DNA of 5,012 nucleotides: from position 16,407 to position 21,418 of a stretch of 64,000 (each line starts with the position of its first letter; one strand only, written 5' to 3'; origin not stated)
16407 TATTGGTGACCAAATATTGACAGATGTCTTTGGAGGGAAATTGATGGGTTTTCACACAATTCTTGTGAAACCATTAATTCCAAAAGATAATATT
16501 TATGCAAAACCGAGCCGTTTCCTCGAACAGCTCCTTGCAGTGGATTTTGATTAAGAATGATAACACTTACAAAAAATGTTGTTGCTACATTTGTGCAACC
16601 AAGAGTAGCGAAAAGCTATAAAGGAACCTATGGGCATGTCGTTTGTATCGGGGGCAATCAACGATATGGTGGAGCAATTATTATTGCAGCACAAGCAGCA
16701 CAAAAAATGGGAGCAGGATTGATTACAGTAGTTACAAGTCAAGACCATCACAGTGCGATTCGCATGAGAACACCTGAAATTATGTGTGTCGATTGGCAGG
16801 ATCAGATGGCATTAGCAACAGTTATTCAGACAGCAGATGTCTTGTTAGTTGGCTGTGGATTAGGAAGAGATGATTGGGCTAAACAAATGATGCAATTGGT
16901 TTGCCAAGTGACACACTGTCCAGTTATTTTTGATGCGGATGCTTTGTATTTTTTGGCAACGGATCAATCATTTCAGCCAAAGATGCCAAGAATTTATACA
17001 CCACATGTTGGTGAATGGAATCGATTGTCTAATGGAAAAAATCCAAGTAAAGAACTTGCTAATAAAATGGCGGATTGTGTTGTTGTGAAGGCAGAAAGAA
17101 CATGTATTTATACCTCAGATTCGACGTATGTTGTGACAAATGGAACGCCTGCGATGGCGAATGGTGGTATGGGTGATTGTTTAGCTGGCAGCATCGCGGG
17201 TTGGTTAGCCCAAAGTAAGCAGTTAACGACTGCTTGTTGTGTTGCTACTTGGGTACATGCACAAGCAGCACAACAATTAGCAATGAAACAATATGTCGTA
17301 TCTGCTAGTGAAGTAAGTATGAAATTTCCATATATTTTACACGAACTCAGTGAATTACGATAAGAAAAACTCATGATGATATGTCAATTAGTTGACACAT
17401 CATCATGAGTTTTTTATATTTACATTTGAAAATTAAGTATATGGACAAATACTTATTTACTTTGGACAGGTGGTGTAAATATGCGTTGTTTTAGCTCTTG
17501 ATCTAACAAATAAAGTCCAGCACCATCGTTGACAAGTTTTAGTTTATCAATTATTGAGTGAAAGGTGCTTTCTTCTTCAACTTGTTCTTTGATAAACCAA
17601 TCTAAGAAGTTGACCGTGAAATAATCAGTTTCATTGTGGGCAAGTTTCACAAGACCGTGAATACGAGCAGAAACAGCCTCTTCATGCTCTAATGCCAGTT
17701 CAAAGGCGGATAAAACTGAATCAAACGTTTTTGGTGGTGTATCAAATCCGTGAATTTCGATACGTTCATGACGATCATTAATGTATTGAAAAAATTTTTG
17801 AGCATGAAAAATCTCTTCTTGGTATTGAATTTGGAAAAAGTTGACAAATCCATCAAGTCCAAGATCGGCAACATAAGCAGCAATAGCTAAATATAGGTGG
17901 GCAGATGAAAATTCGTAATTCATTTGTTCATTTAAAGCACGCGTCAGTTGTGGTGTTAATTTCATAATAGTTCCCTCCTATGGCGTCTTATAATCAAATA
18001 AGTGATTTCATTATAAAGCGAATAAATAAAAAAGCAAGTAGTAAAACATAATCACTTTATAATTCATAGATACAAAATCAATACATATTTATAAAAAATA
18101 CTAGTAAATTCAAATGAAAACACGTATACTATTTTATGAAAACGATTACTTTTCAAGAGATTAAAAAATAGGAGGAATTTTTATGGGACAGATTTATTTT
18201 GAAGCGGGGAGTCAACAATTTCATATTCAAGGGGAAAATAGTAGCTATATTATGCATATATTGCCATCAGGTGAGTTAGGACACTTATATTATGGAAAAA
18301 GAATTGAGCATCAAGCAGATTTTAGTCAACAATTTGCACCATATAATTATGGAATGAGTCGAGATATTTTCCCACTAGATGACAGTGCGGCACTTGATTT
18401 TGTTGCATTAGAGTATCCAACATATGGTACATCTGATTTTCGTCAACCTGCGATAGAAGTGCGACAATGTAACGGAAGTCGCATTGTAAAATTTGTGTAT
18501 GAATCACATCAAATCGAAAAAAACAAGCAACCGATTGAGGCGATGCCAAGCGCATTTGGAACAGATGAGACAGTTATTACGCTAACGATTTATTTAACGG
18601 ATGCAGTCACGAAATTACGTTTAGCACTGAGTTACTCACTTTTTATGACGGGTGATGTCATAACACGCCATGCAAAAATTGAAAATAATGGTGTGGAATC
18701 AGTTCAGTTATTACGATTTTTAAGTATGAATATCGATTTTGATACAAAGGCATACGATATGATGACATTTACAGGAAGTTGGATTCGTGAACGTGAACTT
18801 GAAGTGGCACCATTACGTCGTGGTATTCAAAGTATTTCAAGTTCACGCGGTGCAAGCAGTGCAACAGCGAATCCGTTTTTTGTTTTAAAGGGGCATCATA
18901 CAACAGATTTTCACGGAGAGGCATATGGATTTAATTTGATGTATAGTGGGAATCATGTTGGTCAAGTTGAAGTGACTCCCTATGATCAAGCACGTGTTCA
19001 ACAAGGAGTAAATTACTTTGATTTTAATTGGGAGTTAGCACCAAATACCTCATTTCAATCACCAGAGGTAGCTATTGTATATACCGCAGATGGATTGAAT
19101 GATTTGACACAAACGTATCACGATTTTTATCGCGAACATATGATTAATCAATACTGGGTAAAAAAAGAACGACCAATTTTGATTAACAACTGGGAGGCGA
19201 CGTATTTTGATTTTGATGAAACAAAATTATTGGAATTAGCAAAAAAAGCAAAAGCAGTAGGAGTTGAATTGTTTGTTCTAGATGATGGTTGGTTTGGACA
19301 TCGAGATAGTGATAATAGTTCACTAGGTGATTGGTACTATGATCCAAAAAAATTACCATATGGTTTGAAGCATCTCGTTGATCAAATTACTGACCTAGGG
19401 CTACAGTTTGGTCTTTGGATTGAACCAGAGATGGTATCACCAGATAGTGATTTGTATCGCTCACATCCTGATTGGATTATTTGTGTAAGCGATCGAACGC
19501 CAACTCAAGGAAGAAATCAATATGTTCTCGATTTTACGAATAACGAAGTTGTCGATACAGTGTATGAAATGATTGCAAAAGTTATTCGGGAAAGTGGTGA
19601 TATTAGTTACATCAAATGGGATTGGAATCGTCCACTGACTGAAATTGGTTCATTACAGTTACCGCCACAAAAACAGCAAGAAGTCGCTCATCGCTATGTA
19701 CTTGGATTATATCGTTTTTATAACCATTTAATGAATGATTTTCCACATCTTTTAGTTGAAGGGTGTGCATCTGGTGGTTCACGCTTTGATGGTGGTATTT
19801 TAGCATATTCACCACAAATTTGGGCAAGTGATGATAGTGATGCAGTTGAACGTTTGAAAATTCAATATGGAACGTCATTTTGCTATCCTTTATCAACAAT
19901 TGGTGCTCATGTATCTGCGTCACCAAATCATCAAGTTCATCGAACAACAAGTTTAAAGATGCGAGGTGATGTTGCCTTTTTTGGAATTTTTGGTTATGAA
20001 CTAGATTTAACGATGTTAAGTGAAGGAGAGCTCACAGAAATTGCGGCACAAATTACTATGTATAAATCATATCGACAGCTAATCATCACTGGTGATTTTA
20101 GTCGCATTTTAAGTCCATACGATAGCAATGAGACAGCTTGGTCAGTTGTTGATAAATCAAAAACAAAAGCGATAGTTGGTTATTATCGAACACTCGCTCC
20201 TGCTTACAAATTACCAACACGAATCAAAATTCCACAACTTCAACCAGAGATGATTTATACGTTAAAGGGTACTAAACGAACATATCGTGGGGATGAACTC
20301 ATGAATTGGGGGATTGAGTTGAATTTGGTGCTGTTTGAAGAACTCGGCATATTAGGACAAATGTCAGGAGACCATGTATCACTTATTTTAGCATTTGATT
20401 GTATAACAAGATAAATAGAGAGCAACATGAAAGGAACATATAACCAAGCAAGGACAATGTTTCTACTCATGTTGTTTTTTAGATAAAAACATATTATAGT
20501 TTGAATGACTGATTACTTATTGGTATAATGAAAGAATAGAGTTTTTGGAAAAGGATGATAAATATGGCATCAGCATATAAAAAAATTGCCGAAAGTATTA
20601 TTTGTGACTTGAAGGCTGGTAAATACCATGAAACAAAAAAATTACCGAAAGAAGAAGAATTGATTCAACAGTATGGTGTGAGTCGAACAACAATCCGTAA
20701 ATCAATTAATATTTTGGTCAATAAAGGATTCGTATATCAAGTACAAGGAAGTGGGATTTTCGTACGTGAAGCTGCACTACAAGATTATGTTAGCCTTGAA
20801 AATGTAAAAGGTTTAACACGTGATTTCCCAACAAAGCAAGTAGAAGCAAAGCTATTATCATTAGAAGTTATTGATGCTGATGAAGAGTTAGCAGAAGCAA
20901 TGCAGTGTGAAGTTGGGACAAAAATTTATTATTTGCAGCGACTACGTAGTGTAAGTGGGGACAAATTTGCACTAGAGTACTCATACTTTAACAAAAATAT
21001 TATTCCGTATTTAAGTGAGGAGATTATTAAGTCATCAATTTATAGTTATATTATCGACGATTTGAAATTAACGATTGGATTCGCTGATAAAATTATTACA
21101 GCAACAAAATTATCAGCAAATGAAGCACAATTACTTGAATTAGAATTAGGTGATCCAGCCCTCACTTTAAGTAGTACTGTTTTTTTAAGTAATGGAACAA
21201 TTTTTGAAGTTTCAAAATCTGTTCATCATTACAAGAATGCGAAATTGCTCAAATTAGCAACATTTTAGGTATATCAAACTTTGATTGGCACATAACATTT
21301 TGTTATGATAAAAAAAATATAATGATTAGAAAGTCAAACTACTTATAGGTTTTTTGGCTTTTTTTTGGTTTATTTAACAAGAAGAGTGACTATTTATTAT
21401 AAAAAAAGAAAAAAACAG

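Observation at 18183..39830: Hybrid beta-mannan utilisation locus joining a gut-Clostridia-type ABC/GH113/esterase module to a Bacillus gmu-type PTS module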

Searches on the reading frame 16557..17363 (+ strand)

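Call 19: search_protein_families(library=ncbifam, proteins=[window:16557-17363:+], max_evalue=0.001)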
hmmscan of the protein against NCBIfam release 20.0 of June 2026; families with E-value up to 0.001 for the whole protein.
window:16557-17363:+ (268 aa): 4 families
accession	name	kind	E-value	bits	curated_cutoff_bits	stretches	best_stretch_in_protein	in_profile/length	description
TIGR00196.1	yjeF_cterm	hypoth_equivalog_domain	1.6e-55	188.4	129.85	1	5-256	4-270/277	NAD(P)H-hydrate dehydratase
NF007856.0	PRK10565.1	equivalog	1.7e-46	159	703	1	4-245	233-480/510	bifunctional ADP-dependent NAD(P)H-hydrate dehydratase/NAD(P)H-hydrate epimerase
NF006830.1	PRK09355.1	equivalog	1.3e-07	31.2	180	1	162-247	148-233/263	hydroxyethylthiazole kinase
TIGR00694.1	thiM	equivalog_domain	8.8e-05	22.1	256.4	1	164-249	144-229/249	hydroxyethylthiazole kinase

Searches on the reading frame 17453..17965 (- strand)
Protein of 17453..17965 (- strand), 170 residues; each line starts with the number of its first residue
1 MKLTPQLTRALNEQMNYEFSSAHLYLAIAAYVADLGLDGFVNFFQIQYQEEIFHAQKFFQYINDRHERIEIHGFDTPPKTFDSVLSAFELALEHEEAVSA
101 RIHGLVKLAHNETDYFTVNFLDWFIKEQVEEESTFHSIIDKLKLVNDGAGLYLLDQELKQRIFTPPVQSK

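Call 19: search_protein_families(library=ncbifam, proteins=[window:17453-17965:-], max_evalue=0.001)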
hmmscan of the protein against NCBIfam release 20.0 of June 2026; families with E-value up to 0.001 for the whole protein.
window:17453-17965:- (170 aa): 2 families
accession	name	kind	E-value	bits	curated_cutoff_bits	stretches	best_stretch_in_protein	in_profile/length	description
NF007638.0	PRK10304.1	equivalog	9.3e-32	110.2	178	1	3-159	2-159/165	non-heme ferritin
NF011597.0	PRK15022.1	equivalog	9e-15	54.9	154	1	6-146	5-145/167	non-heme ferritin-like protein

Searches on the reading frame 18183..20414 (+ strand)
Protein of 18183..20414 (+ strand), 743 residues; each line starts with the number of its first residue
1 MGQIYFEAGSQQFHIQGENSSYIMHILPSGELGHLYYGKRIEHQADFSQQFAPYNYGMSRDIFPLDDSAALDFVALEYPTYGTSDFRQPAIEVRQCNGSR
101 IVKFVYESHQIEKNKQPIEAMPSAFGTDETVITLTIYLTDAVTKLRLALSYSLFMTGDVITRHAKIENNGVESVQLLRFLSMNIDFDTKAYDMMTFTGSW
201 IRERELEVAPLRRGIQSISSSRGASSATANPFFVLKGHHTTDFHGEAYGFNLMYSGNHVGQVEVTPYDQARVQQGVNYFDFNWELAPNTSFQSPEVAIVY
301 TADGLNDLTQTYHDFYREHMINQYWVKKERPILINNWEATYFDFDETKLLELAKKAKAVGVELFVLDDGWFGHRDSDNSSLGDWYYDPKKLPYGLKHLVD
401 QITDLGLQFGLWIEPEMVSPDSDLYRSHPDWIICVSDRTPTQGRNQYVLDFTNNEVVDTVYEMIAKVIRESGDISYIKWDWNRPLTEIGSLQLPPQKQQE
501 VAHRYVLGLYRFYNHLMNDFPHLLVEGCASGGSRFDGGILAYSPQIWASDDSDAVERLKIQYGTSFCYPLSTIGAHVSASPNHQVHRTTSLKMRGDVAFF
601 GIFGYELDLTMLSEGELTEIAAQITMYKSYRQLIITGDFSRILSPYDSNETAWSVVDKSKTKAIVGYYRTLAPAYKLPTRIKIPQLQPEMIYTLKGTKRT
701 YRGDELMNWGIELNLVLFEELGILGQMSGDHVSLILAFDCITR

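Call 3: search_protein_families(library=pfam, proteins=[window:18183-20414:+])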
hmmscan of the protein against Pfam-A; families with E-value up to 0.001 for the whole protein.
window:18183-20414:+ (743 aa): 3 families
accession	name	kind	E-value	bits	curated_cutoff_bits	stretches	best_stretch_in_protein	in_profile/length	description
PF02065.24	Melibiase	-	4.1e-160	532.9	27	1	290-637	1-347/347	Melibiase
PF16875.11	Glyco_hydro_36N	-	2.7e-84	283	27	1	30-286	1-253/253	Glycosyl hydrolase family 36 N-terminal domain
PF16874.11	Glyco_hydro_36C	-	3e-15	56.9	27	1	650-716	1-67/77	Glycosyl hydrolase family 36 C-terminal domain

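Call 6: search_protein_families(library=ncbifam, proteins=[window:18183-20414:+], max_evalue=0.01)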
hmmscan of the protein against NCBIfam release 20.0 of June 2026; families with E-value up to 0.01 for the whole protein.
window:18183-20414:+ (743 aa): 1 family
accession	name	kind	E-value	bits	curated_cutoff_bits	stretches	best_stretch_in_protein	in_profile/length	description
NF053652.1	BtArabpyrBAD1528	equivalog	2.2e-20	72.3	1100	1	196-554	166-537/730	beta-L-arabinopyranosidase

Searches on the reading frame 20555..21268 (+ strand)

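Call 3: search_protein_families(library=pfam, proteins=[window:20555-21268:+])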
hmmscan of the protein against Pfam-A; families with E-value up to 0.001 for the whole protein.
window:20555-21268:+ (237 aa): 5 families
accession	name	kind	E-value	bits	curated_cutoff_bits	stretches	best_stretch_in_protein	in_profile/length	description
PF07702.18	UTRA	-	4e-33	114.6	23.8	1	94-226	4-137/141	UTRA domain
PF00392.27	GntR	-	1.4e-16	60.3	27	1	8-70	2-64/64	Bacterial regulatory proteins, gntR family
PF08220.18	HTH_DeoR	-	1.7e-05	24.9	21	1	34-65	18-49/57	DeoR-like helix-turn-helix domain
PF08279.18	HTH_11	-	5.9e-05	23.3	25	1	34-67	19-53/55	HTH domain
PF19187.6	HTH_PafC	-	0.00044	20.5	32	0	32-99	20-85/115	PafC helix-turn-helix domain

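Call 6: search_protein_families(library=ncbifam, proteins=[window:20555-21268:+], max_evalue=0.01)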
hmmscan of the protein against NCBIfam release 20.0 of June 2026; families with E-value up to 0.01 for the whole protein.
window:20555-21268:+ (237 aa): 28 families (the best 25 are shown)
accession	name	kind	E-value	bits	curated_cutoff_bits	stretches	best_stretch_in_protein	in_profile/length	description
TIGR02404.1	trehalos_R_Bsub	equivalog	2.8e-41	141.7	211.95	1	8-228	2-224/233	trehalose operon repressor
NF041547.1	GntR_LSA1692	equivalog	2.7e-30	105.7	275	1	7-215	2-210/233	GntR family transcriptional regulator, LSA1692 subfamily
NF007292.0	PRK09764.1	equivalog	1.6e-29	102.8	281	1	6-230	5-229/240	GntR family transcriptional regulator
TIGR02325.1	C_P_lyase_phnF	equivalog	3.2e-29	102.1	156.8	1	6-214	8-217/238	phosphonate metabolism transcriptional regulator PhnF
NF008491.0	PRK11402.1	subfamily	1.1e-26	93.8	269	1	8-221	13-226/243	GntR family transcriptional regulator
TIGR02018.2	his_ut_repres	equivalog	1.2e-25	90.2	220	1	8-216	1-208/226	histidine utilization transcriptional repressor HutC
TIGR03337.1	phnR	equivalog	3.5e-23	82.5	296.75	1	7-219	2-214/231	phosphonate utilization transcriptional regulator PhnR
NF007486.0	PRK10079.1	equivalog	4.3e-19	69.2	363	1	6-206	12-211/241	phosphonate metabolism transcriptional regulator PhnF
NF052441.1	TransRegRv0792c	equivalog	7.5e-19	68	400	1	7-227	17-236/260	Rv0792c family HTH-type transcriptional regulator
NF011575.0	PRK14999.1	equivalog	5.4e-18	65.2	424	1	5-210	11-215/241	histidine utilization repressor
NF052282.1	PLP_TF_PdxR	equivalog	1.4e-11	44.2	320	1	8-81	3-76/448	MocR-like pyridoxine biosynthesis transcription factor PdxR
NF052290.2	MocR_like_YczR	exception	2.4e-09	36.4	487.4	1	6-82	19-95/458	MocR-like transcription factor YczR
NF007001.0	PRK09464.1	equivalog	5.9e-09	35.9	330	1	21-77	25-81/254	pyruvate dehydrogenase complex transcriptional repressor PdhR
NF007741.0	PRK10421.1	equivalog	2e-08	33.9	311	1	12-73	13-74/262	transcriptional regulator LldR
NF008571.0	PRK11523.1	equivalog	2.5e-07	30.4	396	1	6-77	8-79/258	transcriptional regulator ExuR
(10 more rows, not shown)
